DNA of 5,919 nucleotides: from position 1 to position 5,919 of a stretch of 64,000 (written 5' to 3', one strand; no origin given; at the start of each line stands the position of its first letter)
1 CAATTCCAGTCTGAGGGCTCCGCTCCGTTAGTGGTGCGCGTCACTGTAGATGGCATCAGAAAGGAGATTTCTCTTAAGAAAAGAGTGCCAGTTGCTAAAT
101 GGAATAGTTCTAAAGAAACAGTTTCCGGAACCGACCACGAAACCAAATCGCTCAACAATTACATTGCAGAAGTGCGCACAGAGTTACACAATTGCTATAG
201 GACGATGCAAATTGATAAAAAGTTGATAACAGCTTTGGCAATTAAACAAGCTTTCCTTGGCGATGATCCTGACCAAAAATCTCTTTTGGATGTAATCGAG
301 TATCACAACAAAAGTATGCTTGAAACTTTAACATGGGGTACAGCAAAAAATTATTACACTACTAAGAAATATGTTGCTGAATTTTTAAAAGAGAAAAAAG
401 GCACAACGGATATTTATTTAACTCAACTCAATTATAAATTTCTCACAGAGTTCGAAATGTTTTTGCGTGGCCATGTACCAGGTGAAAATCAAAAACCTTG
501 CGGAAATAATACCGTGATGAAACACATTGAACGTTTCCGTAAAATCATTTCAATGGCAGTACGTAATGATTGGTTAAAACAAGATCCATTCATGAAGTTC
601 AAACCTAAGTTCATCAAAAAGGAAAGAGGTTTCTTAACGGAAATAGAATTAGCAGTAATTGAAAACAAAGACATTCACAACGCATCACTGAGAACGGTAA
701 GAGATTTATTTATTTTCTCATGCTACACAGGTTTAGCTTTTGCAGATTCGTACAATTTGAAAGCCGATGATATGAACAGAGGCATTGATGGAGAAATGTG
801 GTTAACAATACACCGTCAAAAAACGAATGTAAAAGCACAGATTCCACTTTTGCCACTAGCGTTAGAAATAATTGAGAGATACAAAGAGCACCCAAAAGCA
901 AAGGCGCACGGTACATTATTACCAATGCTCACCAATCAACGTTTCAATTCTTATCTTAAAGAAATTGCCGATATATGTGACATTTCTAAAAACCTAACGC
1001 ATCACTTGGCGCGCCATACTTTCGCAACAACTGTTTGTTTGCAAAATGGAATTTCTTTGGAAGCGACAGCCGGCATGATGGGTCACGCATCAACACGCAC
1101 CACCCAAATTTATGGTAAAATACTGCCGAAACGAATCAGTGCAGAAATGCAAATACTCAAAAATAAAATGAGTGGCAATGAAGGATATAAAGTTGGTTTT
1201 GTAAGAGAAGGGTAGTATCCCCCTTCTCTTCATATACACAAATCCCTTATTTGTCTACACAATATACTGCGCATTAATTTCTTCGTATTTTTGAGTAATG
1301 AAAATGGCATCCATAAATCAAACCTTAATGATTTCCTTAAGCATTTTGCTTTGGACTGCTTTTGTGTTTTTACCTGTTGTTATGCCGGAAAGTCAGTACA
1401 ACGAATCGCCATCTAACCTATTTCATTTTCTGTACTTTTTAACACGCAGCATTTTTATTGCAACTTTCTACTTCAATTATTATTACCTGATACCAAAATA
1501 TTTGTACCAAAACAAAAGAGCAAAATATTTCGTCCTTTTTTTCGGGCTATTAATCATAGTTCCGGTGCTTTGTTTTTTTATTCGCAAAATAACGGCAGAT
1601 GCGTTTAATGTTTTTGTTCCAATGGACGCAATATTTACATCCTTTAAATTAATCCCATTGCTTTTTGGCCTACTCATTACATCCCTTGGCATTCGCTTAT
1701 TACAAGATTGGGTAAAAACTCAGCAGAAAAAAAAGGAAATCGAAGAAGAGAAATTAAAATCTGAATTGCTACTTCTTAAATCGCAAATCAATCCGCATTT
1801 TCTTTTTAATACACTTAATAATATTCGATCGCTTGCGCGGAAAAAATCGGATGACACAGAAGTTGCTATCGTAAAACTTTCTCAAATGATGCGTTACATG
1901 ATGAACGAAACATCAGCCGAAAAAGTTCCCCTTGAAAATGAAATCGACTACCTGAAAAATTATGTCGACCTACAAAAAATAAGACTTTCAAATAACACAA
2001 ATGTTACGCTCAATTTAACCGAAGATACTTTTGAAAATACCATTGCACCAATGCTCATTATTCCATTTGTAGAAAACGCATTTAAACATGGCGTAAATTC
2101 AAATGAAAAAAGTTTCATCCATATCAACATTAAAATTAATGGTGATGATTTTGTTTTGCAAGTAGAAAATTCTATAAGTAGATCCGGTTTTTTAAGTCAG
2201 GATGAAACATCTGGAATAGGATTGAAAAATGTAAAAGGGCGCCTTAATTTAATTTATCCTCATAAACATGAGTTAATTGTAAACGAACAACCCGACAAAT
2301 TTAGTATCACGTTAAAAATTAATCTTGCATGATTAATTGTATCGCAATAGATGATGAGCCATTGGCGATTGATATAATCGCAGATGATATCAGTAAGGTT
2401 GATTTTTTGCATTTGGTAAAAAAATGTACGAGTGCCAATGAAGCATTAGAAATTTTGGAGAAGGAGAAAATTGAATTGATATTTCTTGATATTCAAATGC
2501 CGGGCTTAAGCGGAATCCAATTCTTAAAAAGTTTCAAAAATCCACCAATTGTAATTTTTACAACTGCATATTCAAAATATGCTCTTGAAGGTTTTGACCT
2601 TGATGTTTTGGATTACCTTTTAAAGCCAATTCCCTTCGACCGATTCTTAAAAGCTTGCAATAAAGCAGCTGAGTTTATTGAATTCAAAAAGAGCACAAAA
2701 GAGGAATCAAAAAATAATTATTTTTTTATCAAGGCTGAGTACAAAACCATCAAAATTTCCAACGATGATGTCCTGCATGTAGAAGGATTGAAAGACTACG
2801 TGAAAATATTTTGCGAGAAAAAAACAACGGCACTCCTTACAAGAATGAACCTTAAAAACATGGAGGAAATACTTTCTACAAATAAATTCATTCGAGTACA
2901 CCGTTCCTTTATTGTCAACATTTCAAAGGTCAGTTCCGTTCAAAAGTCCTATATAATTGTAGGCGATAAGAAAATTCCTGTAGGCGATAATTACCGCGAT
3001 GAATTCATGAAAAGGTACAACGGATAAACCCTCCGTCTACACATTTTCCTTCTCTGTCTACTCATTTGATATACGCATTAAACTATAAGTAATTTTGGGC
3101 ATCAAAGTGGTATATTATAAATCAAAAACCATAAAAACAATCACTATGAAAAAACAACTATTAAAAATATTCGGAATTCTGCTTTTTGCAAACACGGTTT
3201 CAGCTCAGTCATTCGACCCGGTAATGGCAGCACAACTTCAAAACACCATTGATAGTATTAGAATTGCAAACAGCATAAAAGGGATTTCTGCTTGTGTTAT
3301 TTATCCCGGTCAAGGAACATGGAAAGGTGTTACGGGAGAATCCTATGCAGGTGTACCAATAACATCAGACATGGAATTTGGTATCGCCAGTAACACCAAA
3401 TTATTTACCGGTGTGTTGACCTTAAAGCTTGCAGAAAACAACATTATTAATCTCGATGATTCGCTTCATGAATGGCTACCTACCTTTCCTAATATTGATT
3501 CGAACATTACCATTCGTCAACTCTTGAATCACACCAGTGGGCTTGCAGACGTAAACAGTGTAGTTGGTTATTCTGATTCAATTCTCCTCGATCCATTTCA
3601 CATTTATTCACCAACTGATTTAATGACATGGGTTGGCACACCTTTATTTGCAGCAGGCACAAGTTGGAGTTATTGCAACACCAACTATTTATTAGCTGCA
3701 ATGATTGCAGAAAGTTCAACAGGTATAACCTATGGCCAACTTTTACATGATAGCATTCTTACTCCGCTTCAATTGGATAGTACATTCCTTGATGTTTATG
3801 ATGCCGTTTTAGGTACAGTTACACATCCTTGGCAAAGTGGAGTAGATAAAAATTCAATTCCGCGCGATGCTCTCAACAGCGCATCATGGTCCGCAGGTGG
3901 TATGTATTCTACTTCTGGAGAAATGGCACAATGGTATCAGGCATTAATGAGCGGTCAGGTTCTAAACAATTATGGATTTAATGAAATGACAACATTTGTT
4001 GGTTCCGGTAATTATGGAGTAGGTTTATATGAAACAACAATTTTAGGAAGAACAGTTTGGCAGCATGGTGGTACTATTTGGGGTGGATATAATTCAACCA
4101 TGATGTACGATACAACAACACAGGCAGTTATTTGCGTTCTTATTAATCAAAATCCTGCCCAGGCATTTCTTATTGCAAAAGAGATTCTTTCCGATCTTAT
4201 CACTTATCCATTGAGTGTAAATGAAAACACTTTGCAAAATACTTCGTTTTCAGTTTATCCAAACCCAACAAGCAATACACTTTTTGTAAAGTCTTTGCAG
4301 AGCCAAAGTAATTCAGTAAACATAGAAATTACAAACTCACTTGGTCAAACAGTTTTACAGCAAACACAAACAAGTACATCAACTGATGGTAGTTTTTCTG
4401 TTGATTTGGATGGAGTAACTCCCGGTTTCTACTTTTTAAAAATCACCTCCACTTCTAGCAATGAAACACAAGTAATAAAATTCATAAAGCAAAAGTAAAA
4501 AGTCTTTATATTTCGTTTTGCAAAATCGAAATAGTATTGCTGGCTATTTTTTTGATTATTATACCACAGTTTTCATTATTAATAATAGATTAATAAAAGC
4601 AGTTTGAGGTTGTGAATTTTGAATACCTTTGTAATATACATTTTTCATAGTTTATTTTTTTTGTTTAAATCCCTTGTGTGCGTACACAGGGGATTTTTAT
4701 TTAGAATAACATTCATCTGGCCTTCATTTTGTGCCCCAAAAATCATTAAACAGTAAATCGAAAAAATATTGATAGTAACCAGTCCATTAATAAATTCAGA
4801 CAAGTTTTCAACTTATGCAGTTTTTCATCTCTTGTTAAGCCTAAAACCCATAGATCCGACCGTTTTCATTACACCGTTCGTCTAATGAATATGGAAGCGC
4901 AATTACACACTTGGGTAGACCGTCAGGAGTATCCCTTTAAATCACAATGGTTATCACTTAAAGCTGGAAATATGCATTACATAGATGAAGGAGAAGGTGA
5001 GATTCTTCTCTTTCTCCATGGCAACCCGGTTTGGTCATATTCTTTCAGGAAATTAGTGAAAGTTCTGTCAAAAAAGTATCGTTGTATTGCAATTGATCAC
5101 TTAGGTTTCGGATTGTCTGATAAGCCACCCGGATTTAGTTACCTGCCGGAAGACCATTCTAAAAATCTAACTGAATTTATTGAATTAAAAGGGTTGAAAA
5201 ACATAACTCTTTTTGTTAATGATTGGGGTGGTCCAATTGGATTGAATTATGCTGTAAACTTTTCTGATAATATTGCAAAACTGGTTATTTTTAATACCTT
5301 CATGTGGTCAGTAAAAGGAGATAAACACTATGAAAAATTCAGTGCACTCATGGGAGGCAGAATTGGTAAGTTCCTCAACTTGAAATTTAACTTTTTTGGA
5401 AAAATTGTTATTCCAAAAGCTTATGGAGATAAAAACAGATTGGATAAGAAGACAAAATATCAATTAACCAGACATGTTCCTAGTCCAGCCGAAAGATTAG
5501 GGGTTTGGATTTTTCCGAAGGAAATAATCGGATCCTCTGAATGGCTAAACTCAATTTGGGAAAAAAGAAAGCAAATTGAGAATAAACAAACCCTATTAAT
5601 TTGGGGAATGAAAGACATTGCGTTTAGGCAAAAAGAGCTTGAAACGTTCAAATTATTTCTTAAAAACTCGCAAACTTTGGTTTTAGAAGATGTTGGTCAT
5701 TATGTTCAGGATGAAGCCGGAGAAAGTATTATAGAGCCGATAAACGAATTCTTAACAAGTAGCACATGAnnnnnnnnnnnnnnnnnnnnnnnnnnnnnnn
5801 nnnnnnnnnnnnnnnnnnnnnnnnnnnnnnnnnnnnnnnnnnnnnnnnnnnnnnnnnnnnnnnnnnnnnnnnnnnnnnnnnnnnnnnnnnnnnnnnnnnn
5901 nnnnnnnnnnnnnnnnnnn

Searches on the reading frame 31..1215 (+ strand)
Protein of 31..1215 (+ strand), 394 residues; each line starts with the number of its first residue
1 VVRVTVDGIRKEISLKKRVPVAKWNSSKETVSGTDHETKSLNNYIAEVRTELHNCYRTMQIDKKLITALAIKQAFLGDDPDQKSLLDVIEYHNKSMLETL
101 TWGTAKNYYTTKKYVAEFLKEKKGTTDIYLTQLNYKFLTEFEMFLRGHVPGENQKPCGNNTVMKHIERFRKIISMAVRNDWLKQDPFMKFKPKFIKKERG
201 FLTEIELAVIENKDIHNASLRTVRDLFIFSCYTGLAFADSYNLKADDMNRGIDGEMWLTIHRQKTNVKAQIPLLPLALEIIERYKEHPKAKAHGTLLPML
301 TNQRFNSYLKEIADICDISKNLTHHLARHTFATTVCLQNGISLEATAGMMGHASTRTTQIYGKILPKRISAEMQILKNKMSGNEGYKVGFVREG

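Call 19: search_protein_families(library=pfam, proteins=[window:31-1215:+], max_evalue=0.001)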
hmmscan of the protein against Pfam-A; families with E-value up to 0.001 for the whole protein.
window:31-1215:+ (394 aa): 3 families
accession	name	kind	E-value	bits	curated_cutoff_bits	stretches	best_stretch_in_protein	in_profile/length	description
PF13102.12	Phage_int_SAM_5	-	4.3e-22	78.8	22.3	1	84-191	1-97/98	Phage integrase SAM-like domain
PF00589.27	Phage_integrase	-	7.7e-14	52.3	27.1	1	226-363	27-167/172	Phage integrase family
PF17293.8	Arm-DNA-bind_5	-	1.2e-09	39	22.6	1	1-69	17-84/87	Arm DNA-binding domain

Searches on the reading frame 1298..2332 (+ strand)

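Call 19: search_protein_families(library=pfam, proteins=[window:1298-2332:+], max_evalue=0.001)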
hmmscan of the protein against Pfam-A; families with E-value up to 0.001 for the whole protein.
window:1298-2332:+ (344 aa): 1 family
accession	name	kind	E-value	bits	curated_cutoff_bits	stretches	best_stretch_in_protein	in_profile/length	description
PF06580.19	His_kinase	-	1.2e-27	96.4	25.2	1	156-232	2-79/81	Histidine kinase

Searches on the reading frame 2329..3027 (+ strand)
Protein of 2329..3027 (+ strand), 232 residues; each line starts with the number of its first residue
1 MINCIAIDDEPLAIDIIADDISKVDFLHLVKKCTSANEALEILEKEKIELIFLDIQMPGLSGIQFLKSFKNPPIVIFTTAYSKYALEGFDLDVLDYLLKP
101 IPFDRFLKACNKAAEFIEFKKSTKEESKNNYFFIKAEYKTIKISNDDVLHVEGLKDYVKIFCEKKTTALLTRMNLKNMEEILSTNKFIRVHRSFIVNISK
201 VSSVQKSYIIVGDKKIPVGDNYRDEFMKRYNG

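Call 19: search_protein_families(library=pfam, proteins=[window:2329-3027:+], max_evalue=0.001)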
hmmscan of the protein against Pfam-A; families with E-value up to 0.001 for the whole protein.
window:2329-3027:+ (232 aa): 2 families
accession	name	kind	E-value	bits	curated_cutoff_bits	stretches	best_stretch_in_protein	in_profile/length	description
PF00072.30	Response_reg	-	6.8e-19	68.5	30.2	1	6-109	3-109/111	Response regulator receiver domain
PF04397.21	LytTR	-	1.3e-17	64.3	22.6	1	139-229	2-96/98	LytTr DNA-binding domain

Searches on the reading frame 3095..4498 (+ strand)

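Call 19: search_protein_families(library=pfam, proteins=[window:3095-4498:+], max_evalue=0.001)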
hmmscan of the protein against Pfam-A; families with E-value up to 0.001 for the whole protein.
window:3095-4498:+ (467 aa): 5 families
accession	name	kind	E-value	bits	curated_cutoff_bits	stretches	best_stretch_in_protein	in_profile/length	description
PF00144.29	Beta-lactamase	-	3.7e-50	171.4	27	1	50-355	3-313/329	Beta-lactamase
PF18962.6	Por_Secre_tail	-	3.3e-14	53.4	27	1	387-458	1-70/75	Secretion system C-terminal sorting domain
PF13860.13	FlgD_ig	-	0.00016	22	27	1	400-443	17-66/79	FlgD Ig-like domain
PF11589.14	DUF3244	-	0.00021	21.7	25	1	393-454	28-87/96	Domain of unknown function (DUF3244)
PF13585.12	CHU_C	-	0.00051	20.6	27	0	385-458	7-78/86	CHU_C Type IX secretion signal domain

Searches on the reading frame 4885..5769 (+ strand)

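Call 19: search_protein_families(library=pfam, proteins=[window:4885-5769:+], max_evalue=0.001)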
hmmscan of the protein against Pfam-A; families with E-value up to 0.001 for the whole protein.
window:4885-5769:+ (294 aa): 3 families
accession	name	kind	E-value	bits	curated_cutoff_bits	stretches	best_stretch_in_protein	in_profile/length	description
PF00561.26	Abhydrolase_1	-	2.1e-30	106.6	25.8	1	40-277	2-243/245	alpha/beta hydrolase fold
PF12697.13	Abhydrolase_6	-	2.3e-08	35.4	26.3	1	41-277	1-209/217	Alpha/beta hydrolase family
PF12146.15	Hydrolase_4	-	1e-05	25.4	27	1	40-163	6-133/239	Serine aminopeptidase, S33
